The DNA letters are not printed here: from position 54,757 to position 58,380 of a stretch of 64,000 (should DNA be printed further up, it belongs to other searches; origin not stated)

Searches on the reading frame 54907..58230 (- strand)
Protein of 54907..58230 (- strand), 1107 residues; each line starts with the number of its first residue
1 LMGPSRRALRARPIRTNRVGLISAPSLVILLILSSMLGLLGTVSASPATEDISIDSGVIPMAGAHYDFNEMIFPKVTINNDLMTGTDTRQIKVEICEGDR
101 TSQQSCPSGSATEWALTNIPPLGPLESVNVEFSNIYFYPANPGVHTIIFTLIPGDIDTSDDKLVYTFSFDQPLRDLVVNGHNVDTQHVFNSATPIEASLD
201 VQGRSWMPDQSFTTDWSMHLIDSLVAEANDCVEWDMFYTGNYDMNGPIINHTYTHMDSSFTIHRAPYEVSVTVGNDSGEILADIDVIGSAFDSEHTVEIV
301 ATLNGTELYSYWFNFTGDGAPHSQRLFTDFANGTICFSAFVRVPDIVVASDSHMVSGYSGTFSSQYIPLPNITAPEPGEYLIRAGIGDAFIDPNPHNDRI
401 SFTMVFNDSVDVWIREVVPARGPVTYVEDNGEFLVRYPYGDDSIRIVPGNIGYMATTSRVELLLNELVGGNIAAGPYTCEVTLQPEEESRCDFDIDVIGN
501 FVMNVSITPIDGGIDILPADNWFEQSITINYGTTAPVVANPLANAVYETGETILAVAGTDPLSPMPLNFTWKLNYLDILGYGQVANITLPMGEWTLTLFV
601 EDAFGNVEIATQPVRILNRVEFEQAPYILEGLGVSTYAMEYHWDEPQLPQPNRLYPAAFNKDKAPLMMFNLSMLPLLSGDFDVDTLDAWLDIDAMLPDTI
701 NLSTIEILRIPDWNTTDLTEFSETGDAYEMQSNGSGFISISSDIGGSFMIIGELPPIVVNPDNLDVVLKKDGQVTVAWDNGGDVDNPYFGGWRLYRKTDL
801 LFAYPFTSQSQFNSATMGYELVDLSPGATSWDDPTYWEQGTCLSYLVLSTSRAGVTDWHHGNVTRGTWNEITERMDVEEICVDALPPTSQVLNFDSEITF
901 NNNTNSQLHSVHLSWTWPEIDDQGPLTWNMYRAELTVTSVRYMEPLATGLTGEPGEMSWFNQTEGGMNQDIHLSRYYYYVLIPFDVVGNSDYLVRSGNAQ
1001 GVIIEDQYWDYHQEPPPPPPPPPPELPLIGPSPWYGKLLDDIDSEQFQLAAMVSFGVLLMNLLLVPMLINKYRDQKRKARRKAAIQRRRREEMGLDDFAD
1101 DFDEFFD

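Call 4: search_protein_families(library=pfam, proteins=[window:54907-58230:-], max_evalue=0.1)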
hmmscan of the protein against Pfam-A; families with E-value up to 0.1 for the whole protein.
window:54907-58230:- (1107 aa): 1 family
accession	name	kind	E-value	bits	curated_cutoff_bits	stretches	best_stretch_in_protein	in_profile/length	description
PF16101.10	PRIMA1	-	0.006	16.8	38.6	1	1012-1083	63-131/158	Proline-rich membrane anchor 1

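Call 13: search_protein_families(library=ncbifam, proteins=[window:54907-58230:-], max_evalue=0.1)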
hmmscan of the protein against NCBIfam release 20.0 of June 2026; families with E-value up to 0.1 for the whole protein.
window:54907-58230:- (1107 aa): 0 families

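Call 76: search_solved_structures(query=window:54907-58227:-, max_evalue=1)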
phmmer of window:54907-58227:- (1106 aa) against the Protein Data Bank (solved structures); distinct sequences matched with E-value up to 1: 1.
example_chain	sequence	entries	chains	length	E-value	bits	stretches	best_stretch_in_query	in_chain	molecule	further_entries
6wud_B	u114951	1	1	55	0.035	15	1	780-821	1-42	Transmembrane channel-like protein 1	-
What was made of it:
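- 54907..58227 (-): ~1,106-aa surface protein ('big'). It has a Sec-type signal peptide, 17 N-x-S/T sequons, a poly-Pro stalk, one C-terminal TM helix with conserved Asn and Pro, a basic stretch, and the conserved acidic-FF C-terminus (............). It has no Pfam, NCBIfam or PDB-sequence match (calls 4, 13, 76).
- Tried and rejected: Surface protein identity: there are no Pfam or NCBIfam families and no PDB sequence relative (calls 4, 13, 76).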

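Call 77: search_protein_families(library=padloc, proteins=[window:54907-58227:-], max_evalue=0.01)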
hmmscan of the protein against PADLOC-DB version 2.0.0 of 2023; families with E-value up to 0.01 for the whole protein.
window:54907-58227:- (1106 aa): 0 families
